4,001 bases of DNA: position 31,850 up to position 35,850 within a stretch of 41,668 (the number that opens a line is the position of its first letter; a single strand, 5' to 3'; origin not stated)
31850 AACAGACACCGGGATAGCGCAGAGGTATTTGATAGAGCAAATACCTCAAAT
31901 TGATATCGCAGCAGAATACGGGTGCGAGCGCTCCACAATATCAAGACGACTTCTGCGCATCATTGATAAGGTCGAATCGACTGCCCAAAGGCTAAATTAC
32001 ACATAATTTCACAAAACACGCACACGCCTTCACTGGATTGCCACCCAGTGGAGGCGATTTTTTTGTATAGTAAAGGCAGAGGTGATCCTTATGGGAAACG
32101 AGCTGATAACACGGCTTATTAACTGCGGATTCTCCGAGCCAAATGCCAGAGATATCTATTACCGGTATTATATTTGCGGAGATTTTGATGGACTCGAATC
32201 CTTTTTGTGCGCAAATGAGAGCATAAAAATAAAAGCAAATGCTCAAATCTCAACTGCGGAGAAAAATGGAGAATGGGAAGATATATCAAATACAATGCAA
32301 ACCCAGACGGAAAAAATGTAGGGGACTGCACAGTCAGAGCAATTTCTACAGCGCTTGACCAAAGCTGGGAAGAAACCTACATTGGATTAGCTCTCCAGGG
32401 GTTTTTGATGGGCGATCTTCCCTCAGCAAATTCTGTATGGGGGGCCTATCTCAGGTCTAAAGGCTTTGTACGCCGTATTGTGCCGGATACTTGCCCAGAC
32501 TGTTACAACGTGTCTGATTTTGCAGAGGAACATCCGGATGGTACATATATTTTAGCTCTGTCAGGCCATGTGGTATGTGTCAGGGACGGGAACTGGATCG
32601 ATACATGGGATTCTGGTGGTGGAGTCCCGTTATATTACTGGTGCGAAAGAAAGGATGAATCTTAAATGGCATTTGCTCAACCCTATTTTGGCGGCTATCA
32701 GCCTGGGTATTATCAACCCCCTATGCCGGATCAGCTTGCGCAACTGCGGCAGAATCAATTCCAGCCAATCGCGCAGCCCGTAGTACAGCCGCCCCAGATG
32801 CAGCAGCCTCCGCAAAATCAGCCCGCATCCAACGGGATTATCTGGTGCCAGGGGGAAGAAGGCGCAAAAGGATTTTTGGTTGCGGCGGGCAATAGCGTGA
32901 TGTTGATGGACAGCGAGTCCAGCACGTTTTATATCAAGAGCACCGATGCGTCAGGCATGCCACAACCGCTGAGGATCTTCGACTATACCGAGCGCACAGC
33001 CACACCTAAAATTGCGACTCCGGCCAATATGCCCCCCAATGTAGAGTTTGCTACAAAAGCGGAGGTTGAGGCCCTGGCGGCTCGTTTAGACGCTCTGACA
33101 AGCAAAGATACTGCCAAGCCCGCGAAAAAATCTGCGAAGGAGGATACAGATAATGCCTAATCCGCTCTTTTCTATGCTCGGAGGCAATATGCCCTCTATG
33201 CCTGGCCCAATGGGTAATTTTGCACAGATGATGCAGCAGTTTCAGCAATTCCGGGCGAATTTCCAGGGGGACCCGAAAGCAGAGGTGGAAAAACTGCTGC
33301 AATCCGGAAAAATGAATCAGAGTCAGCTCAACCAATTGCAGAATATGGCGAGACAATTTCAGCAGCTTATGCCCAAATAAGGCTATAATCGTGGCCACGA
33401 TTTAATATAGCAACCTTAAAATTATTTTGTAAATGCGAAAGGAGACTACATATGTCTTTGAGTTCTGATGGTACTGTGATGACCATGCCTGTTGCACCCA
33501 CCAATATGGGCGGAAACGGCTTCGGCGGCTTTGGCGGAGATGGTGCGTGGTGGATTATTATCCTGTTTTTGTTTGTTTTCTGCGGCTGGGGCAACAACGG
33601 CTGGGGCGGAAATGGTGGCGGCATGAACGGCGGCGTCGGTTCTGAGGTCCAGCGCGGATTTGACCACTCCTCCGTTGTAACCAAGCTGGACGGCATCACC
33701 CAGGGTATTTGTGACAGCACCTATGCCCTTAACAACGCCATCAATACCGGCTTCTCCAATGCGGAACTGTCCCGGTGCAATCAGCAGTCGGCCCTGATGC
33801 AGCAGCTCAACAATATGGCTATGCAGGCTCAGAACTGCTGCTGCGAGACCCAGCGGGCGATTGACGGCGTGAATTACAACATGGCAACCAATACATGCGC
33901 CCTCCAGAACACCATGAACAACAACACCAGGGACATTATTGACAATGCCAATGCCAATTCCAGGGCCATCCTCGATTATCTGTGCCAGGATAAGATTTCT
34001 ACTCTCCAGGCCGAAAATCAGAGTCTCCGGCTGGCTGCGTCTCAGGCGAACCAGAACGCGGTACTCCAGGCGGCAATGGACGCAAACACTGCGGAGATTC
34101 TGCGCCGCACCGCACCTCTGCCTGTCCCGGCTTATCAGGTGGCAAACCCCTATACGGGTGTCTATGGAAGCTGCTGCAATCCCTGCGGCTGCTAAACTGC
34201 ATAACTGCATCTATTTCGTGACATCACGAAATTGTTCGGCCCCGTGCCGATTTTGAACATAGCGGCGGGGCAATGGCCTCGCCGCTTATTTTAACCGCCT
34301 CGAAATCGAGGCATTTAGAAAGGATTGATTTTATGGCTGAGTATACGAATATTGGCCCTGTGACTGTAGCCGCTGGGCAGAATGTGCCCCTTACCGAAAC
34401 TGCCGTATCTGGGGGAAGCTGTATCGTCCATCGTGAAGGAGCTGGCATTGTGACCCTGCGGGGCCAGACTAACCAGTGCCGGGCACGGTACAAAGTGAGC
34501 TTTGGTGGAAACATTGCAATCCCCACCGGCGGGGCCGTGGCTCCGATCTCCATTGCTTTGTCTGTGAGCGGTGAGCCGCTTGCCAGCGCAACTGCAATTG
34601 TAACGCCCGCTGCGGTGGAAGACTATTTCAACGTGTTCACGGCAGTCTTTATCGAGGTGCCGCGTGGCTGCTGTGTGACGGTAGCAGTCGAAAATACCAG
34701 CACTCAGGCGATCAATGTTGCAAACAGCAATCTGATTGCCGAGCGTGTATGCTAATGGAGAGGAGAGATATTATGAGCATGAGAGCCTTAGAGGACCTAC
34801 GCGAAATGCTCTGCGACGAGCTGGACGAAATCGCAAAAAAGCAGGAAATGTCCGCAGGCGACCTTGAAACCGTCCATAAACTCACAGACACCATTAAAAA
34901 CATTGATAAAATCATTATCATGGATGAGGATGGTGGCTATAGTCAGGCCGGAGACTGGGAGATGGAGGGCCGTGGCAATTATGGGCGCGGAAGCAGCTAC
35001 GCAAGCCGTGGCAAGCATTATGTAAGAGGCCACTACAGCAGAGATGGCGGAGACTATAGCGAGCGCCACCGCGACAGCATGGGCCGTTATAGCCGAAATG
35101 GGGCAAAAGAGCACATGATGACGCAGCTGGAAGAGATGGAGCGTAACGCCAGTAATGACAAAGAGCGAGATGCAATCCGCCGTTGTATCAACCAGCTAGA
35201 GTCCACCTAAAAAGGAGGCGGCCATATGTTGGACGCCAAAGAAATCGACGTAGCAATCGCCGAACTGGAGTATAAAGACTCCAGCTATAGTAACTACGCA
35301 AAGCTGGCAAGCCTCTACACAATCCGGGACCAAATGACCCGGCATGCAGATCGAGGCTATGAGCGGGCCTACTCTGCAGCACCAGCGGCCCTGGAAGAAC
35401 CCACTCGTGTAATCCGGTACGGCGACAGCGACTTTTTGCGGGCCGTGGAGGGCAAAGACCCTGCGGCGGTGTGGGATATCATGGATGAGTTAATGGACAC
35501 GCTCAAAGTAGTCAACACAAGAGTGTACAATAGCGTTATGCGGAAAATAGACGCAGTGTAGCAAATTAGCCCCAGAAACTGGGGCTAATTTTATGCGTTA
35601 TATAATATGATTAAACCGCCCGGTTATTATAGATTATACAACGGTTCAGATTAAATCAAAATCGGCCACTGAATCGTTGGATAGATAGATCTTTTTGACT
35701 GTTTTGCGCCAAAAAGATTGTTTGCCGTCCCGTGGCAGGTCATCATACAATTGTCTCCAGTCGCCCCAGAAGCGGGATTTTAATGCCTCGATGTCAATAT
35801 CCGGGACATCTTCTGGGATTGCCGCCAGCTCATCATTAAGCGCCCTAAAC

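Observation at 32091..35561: Eight-gene accessory island between the lysis terminator and the integrase, encoding unassignable Q/P-, G-, C- and R/Y-rich proteins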

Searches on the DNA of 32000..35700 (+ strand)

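Call 6: search_dna_similar(query=window:32000-35700:+, collection=phages, mode=distant, max_rows=30)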
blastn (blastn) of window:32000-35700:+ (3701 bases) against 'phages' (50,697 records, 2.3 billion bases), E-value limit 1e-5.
Records with a match: 15; places in all: 16; records where one place covers at least 80% of the query: 0.
Best place of each record, by identity: 60-80% 15.
By first word of the organism name: Bacteriophage 13; Dulem 2.
By host as written in the record: - 13; Propithecus coquereli 1; Varecia variegata 1.
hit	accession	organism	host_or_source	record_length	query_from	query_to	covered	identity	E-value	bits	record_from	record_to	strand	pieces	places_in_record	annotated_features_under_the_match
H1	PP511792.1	Dulem virus 33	Propithecus coquereli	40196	398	3554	60%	68.7%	2e-99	844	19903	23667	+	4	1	hypothetical protein (x7) | endonuclease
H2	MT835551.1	Bacteriophage sp.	human fecal samples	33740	1137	2913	48%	65.7%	7e-111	409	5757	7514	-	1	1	record has no annotation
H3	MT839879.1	Bacteriophage sp.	human fecal samples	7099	838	2767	35%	70.2%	2e-74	564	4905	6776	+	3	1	record has no annotation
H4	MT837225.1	Bacteriophage sp.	human fecal samples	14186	1226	2961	23%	67.1%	2e-48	269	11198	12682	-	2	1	record has no annotation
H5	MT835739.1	Bacteriophage sp.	human fecal samples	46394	1226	1985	16%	65.7%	2e-15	158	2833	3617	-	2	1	record has no annotation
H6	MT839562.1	Bacteriophage sp.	human fecal samples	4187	1702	2193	13%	66.2%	1e-24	123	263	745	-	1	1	record has no annotation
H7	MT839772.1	Bacteriophage sp.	human fecal samples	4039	1226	2047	12%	73.1%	4e-19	246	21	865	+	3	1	record has no annotation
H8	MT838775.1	Bacteriophage sp.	human fecal samples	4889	1226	2047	12%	72.7%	6e-17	238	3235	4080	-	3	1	record has no annotation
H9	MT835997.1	Bacteriophage sp.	human fecal samples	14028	1531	2080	8%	74.1%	1e-18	182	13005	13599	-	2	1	record has no annotation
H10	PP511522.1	Dulem virus 35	Varecia variegata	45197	1831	2106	7%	71.0%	2e-29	138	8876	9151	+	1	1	hypothetical protein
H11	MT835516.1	Bacteriophage sp.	human fecal samples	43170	1819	2060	7%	67.6%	1e-12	82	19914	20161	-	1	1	record has no annotation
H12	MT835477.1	Bacteriophage sp.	human fecal samples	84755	1834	2010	5%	71.9%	9e-15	90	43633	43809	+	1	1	record has no annotation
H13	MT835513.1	Bacteriophage sp.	human fecal samples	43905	2171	2329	4%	73.7%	7e-16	94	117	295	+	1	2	record has no annotation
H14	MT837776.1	Bacteriophage sp.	human fecal samples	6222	1873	2019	4%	74.2%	2e-16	95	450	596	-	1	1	record has no annotation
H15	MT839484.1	Bacteriophage sp.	human fecal samples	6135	1831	1923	3%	75.3%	3e-7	65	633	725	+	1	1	record has no annotation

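Call 8: get_annotated_region(hit=H1, flank=8000)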
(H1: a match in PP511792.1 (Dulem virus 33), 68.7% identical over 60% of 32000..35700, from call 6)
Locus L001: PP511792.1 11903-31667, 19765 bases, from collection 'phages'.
description: Dulem virus 33 isolate Duke_28FS_2, complete genome.
organism: Dulem virus 33 (NCBI taxid 3145751)
taxonomy: Viruses; Duplodnaviria; Heunggongvirae; Uroviricota; Caudoviricetes
host: Propithecus coquereli; source: feces; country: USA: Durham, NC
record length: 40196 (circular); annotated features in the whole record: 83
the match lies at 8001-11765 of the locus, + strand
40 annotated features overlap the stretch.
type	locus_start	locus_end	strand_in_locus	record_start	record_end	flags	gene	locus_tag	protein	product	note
CDS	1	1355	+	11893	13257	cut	-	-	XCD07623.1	hypothetical protein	-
CDS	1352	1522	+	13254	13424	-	-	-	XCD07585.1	hypothetical protein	-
CDS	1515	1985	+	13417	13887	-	-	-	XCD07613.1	hypothetical protein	-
CDS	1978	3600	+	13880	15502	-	-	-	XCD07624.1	hypothetical protein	-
CDS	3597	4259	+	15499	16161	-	-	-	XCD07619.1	hypothetical protein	-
CDS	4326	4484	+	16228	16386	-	-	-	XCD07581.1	hypothetical protein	-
CDS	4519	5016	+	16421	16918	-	-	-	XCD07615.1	hypothetical protein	-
CDS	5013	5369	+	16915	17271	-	-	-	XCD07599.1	hypothetical protein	-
CDS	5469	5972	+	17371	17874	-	-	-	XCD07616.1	hypothetical protein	-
CDS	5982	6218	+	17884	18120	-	-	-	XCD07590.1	hypothetical protein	-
CDS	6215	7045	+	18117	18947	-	-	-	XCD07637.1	PGrP protein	-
CDS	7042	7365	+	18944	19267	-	-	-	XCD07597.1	hypothetical protein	-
CDS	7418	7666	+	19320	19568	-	-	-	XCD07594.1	hypothetical protein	-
CDS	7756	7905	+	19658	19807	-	-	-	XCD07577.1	hypothetical protein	-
CDS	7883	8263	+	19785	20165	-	-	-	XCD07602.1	hypothetical protein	-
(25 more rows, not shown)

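Call 71: build_rna_model(alignment_id=A5, structure=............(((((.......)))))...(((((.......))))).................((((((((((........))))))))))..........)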
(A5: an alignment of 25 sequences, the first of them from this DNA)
Model R1 built from alignment A5 (25 sequences, 104 columns); structure: as given.
model positions 89; base pairs 20; branch points 2; effective number of sequences 4.7; information 0.64 bits per position. Calibrated on 0.2 Mb of random sequence (short: E-values are rough).
structure used (alignment columns):
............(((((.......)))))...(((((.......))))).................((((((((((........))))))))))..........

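Call 72: search_with_rna_model(model_id=R1, sources=[window, L001, L002, L004, L005, L006, L008, L009, L010, L011, L012, L013, L015, L016, L017, L018, L019, L020, L021, L022, L023, L024, L025, L026, L027, L028, L029, L030, L031, L032, L033, L034, L035, L036, L037, L043, L044, L045, L046, L047], max_evalue=1, make_alignment=true)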
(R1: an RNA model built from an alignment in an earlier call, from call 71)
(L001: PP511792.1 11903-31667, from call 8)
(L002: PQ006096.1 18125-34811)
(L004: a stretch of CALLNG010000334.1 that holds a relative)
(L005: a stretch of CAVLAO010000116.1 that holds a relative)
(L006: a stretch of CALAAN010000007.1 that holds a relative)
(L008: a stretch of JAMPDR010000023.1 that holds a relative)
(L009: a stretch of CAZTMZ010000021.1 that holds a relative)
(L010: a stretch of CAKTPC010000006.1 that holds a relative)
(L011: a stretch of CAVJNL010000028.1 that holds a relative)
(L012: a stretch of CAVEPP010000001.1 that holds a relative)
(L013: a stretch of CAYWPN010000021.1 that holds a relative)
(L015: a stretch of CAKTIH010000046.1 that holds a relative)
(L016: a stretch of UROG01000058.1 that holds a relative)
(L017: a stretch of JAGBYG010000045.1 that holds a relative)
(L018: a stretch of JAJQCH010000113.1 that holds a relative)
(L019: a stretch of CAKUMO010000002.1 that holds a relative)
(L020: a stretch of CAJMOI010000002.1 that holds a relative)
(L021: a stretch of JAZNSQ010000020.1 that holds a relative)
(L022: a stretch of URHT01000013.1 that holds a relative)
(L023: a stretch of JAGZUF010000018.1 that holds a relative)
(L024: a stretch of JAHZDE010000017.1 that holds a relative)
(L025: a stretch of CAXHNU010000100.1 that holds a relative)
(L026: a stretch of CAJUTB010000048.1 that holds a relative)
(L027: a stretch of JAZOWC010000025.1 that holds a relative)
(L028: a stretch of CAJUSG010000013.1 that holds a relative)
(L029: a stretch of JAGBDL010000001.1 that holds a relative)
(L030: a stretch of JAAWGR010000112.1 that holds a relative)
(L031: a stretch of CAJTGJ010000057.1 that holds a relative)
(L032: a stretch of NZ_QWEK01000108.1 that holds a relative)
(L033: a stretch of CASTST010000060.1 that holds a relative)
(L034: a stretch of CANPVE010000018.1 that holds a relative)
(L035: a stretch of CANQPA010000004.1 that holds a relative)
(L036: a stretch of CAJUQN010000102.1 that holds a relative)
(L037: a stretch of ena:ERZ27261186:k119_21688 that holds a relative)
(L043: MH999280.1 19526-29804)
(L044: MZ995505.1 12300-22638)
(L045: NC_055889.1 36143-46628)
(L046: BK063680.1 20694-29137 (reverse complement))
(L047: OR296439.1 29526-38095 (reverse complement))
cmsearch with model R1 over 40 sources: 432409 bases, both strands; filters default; matches with E-value up to 1: 61.
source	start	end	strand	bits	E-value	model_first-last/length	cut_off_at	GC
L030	1433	1520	+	88.1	1.1e-20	1-89/89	no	0.52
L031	3586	3673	+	86.7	2.6e-20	1-89/89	no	0.6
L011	5689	5776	+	84.7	9.3e-20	1-89/89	no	0.53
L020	5894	5980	+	84.2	1.3e-19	1-89/89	no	0.59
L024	5897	5982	+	84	1.4e-19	1-89/89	no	0.53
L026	4415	4505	+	83.6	1.8e-19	1-89/89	no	0.52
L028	3770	3859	+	82.7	3.2e-19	1-89/89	no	0.48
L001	10442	10531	+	81.7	6.1e-19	1-89/89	no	0.53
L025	4366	4455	+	81.1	8.8e-19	1-89/89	no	0.44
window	34207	34292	+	80.2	1.5e-18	1-89/89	no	0.52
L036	5354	5443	+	77.3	9.1e-18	1-89/89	no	0.46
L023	5896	5977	+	76.4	1.6e-17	1-89/89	no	0.52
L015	3852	3940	+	74.2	6.3e-17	1-89/89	no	0.49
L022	4000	4087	+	73.8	8.2e-17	1-89/89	no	0.55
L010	5896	5984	+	73.4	1.1e-16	1-89/89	no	0.51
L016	3334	3422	+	72.5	1.8e-16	1-89/89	no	0.47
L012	5699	5786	+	71.5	3.3e-16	1-89/89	no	0.5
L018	4662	4747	+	70.7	5.4e-16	1-89/89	no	0.45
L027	2058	2148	+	69.3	1.3e-15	1-89/89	no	0.55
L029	5897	5985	+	68.1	2.8e-15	1-89/89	no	0.56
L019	5894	5980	+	67.7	3.6e-15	1-89/89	no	0.57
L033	2890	2981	+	66.7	6.5e-15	1-89/89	no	0.48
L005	2560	2642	+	65.2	1.7e-14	1-89/89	no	0.52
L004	4077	4161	+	64.8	2.1e-14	1-89/89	no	0.53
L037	9898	9982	+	64.8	2.1e-14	1-89/89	no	0.53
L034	5893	5986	+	62.6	8.8e-14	1-89/89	no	0.4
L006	4420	4504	+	61.7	1.5e-13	1-89/89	no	0.59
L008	4169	4257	+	61.5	1.7e-13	1-89/89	no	0.44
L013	3204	3297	+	52.7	3.9e-11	1-89/89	no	0.33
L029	7236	7306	-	37.6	4.7e-07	1-89/89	no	0.41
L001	10493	10584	-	29.8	6.2e-05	1-89/89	no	0.49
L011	5739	5809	-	29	9.9e-05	1-89/89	no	0.44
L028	3820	3887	-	28.6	0.00013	1-89/89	no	0.49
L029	5948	6000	-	26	0.00065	1-89/89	no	0.55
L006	4468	4567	-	25.2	0.001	1-89/89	no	0.54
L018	4710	4788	-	24.4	0.0017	1-89/89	no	0.44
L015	3902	3958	-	24.3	0.0018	1-89/89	no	0.46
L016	3384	3440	-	24.2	0.0019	1-89/89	no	0.46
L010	5946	6002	-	24.2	0.0019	1-89/89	no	0.46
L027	2111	2165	-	23.1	0.0038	1-89/89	no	0.45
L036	5404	5460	-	22.8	0.0046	1-89/89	no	0.46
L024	5945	6004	-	22.6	0.0052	1-89/89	no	0.52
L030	1481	1566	-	21.8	0.0086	1-89/89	no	0.49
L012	5748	5803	-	21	0.014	1-89/89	no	0.46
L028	817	928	+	19.8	0.031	1-89/89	no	0.39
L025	4416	4495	-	19.6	0.035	1-89/89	no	0.4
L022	4057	4089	-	19.5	0.037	47-82/89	no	0.58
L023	5944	6038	-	18.8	0.055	1-89/89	no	0.43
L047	7088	7203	-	18.3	0.078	1-89/89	no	0.36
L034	491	557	+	18.2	0.084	1-89/89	no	0.37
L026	4466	4522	-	18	0.092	1-89/89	no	0.49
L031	3641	3678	-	17.9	0.098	46-82/89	no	0.53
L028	885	958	-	17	0.17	1-89/89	no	0.38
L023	3782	3864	+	17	0.17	1-89/89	no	0.39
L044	5316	5415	+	16.4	0.25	1-89/89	no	0.32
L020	5943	5995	-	15.6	0.41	1-89/89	no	0.53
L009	4205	4289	+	15.6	0.41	1-89/89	no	0.41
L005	2607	2681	-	15.2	0.54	1-89/89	no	0.47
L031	4914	4992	-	14.9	0.65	1-89/89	no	0.41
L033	2942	3010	-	14.6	0.79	1-89/89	no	0.45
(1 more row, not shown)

Alignment A8: 61 matches aligned to the model, 184 columns, each read 5' to 3' on its own strand. Consensus structure (alignment columns), stored with it:
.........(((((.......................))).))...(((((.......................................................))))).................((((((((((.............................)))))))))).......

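Call 74: search_with_rna_model(model_id=R1, sources=[window, L001, L004, L005, L006, L008, L010, L011, L012, L013, L015, L016, L018, L019, L020, L022, L023, L024, L025, L026, L027, L028, L029, L030, L031, L033, L034, L036], max_evalue=1e-9, make_alignment=true)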
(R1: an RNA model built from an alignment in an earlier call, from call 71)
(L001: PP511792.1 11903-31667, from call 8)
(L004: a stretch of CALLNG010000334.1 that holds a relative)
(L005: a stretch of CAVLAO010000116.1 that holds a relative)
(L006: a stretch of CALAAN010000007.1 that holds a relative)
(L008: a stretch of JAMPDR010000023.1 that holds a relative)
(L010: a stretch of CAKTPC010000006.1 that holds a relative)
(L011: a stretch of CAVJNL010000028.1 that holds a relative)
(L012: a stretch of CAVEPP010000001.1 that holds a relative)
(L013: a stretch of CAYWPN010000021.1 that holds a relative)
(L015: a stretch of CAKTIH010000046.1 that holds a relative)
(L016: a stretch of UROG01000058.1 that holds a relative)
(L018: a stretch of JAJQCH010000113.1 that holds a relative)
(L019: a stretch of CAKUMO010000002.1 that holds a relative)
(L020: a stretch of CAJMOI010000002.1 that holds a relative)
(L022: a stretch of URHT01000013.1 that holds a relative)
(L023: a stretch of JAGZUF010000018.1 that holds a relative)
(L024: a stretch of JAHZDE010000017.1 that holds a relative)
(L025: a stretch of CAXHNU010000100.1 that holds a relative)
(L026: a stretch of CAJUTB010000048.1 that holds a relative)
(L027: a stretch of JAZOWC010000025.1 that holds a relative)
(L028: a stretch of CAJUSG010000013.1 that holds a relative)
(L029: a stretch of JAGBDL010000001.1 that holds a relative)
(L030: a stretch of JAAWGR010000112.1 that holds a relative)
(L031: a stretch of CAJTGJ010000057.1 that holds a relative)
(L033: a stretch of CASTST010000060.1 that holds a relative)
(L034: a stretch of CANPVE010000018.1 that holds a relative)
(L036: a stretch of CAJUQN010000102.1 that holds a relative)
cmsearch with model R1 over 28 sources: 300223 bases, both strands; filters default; matches with E-value up to 1e-9: 28.
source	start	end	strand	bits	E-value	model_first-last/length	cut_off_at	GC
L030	1433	1520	+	88.1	7.7e-21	1-89/89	no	0.52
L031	3586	3673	+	86.7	1.8e-20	1-89/89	no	0.6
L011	5689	5776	+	84.7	6.4e-20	1-89/89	no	0.53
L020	5894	5980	+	84.2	8.8e-20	1-89/89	no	0.59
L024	5897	5982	+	84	9.7e-20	1-89/89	no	0.53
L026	4415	4505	+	83.6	1.3e-19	1-89/89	no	0.52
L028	3770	3859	+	82.7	2.2e-19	1-89/89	no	0.48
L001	10442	10531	+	81.7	4.2e-19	1-89/89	no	0.53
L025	4366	4455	+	81.1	6.1e-19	1-89/89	no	0.44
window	34207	34292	+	80.2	1.1e-18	1-89/89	no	0.52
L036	5354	5443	+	77.3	6.3e-18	1-89/89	no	0.46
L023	5896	5977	+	76.4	1.1e-17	1-89/89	no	0.52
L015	3852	3940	+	74.2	4.4e-17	1-89/89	no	0.49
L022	4000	4087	+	73.8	5.7e-17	1-89/89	no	0.55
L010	5896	5984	+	73.4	7.4e-17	1-89/89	no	0.51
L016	3334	3422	+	72.5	1.3e-16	1-89/89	no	0.47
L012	5699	5786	+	71.5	2.3e-16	1-89/89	no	0.5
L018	4662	4747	+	70.7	3.8e-16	1-89/89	no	0.45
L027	2058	2148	+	69.3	9.3e-16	1-89/89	no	0.55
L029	5897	5985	+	68.1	2e-15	1-89/89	no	0.56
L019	5894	5980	+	67.7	2.5e-15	1-89/89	no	0.57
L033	2890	2981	+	66.7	4.5e-15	1-89/89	no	0.48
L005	2560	2642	+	65.2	1.2e-14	1-89/89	no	0.52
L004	4077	4161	+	64.8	1.5e-14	1-89/89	no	0.53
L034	5893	5986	+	62.6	6.1e-14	1-89/89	no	0.4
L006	4420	4504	+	61.7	1e-13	1-89/89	no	0.59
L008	4169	4257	+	61.5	1.2e-13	1-89/89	no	0.44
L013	3204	3297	+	52.7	2.7e-11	1-89/89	no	0.33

Alignment A9: 28 matches aligned to the model, 100 columns, each read 5' to 3' on its own strand. Consensus structure (alignment columns), stored with it:
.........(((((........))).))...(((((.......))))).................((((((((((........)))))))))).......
